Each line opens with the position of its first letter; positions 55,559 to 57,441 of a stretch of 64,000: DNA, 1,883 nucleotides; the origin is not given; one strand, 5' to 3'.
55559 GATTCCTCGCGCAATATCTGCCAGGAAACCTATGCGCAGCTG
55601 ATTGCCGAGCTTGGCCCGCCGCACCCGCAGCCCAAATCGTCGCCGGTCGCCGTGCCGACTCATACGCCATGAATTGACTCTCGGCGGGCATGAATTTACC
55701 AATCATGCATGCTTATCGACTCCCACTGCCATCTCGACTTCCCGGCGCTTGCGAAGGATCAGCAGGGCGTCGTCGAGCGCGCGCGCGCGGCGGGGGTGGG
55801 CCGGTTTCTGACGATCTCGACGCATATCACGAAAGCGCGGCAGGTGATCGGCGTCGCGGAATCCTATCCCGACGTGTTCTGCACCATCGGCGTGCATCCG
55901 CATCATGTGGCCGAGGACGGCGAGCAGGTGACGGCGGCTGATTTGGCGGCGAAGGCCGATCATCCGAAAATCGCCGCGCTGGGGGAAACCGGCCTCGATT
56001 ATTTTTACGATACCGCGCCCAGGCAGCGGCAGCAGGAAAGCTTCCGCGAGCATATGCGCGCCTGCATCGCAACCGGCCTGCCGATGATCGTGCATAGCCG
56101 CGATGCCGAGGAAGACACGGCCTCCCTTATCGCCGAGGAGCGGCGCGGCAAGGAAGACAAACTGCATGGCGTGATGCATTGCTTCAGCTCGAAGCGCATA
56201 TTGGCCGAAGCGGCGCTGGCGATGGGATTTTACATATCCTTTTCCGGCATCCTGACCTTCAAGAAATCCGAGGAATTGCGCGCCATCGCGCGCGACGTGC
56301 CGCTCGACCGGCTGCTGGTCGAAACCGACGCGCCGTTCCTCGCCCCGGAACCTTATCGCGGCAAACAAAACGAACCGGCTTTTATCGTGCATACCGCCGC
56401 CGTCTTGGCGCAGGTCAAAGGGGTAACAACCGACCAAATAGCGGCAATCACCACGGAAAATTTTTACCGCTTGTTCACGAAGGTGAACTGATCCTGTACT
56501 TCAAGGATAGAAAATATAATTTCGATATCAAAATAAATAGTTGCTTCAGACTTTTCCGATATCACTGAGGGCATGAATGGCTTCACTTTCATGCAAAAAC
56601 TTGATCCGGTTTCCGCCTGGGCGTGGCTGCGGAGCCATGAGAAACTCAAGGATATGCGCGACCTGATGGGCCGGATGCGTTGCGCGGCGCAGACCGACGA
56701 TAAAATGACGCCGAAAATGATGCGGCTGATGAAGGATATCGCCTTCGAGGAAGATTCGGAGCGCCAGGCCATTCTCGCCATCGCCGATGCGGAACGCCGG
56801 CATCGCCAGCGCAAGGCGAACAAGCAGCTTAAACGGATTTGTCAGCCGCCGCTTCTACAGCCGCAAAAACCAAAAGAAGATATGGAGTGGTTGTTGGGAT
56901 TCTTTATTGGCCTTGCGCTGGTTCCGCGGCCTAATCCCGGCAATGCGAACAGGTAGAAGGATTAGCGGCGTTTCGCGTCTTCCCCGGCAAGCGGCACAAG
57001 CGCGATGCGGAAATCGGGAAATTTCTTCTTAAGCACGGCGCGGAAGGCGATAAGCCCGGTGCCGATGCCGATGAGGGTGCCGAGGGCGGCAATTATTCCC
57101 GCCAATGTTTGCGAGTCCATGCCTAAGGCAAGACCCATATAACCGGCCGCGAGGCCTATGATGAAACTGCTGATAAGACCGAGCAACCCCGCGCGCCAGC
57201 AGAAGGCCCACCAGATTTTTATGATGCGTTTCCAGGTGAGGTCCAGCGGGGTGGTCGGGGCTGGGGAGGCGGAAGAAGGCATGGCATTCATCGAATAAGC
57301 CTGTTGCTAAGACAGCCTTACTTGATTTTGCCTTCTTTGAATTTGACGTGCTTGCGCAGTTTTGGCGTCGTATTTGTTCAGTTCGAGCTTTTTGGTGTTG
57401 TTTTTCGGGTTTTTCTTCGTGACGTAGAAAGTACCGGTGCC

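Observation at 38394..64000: Gradient of homopolymer-associated single-nucleotide frameshifts towards the 3' end of the window - probably sequencing or assembly error, not genome decay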

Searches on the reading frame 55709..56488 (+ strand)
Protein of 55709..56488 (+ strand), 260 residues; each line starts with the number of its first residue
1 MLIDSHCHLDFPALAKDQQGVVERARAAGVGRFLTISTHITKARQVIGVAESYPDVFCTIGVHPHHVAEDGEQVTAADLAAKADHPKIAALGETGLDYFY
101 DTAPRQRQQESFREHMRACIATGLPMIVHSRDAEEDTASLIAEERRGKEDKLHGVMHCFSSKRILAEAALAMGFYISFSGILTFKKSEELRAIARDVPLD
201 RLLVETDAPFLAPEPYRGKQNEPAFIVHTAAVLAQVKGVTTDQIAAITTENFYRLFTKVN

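Call 8: find_encoding_contigs(protein=window:55709-56488:+, flank=10000, max_places=10)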
Protein window:55709-56488:+ (260 aa): 2 contigs read that carry it; 2 places shown.
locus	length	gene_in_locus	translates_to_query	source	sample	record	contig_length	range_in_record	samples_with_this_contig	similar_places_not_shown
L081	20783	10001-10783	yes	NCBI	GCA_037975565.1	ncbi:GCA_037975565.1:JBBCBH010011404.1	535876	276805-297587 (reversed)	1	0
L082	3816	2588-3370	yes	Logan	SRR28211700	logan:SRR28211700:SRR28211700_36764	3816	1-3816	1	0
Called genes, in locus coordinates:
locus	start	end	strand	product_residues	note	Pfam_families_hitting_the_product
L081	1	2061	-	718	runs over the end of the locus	PF03968:LptD_N, PF04453:LptD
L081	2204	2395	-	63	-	-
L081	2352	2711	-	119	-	-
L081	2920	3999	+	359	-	PF00768:Peptidase_S11, PF13354:Beta-lactamase2, PF07943:PBP5_C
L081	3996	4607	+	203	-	PF13521:AAA_28, PF13671:AAA_33 (faint), PF02223:Thymidylate_kin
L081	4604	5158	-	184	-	-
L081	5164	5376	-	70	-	-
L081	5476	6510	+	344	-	PF13177:DNA_pol3_delta2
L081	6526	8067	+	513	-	PF00133:tRNA-synt_1, PF01406:tRNA-synt_1e, PF01921:tRNA-synt_1f (faint), PF09334:tRNA-synt_1g, PF00133:tRNA-synt_1, PF01406:tRNA-synt_1e (weak), PF19303:Anticodon_3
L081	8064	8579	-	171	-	-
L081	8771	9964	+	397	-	-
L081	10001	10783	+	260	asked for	PF01026:TatD_DNase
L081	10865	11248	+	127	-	-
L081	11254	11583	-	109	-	-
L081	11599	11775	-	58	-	PF00471:Ribosomal_L33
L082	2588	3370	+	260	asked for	PF01026:TatD_DNase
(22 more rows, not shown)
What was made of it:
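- An exact TatD look-up places the window on JBBCBH010011404.1 (call 8).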

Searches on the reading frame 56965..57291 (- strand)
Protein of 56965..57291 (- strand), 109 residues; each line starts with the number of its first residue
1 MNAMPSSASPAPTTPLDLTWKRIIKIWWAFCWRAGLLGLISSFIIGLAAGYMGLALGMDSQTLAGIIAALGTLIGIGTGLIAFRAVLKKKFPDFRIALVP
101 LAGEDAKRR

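Call 41: find_encoding_contigs(protein=window:56965-57291:-, flank=10000, max_places=10)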
Protein window:56965-57291:- (109 aa): 1 contig read that carries it; 1 place shown.
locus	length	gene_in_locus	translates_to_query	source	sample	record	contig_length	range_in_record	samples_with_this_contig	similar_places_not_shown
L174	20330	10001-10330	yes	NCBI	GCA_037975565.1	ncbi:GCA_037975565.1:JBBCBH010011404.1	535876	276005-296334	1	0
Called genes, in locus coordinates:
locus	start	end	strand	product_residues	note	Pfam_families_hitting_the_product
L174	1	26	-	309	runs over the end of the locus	PF12760:Zn_ribbon_IS1595, PF12762:DDE_Tnp_IS1595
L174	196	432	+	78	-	PF20075:DUF6471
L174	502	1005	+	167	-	-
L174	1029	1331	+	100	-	-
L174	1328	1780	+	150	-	-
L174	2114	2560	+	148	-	PF01541:GIY-YIG (weak)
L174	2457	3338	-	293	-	-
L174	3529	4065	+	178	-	PF08459:UvrC_RNaseH_dom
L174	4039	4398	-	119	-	-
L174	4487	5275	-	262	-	PF00171:Aldedh (faint)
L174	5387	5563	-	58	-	-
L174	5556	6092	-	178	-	-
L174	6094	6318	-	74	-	PF01472:PUA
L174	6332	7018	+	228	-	-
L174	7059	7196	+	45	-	-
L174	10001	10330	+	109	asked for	-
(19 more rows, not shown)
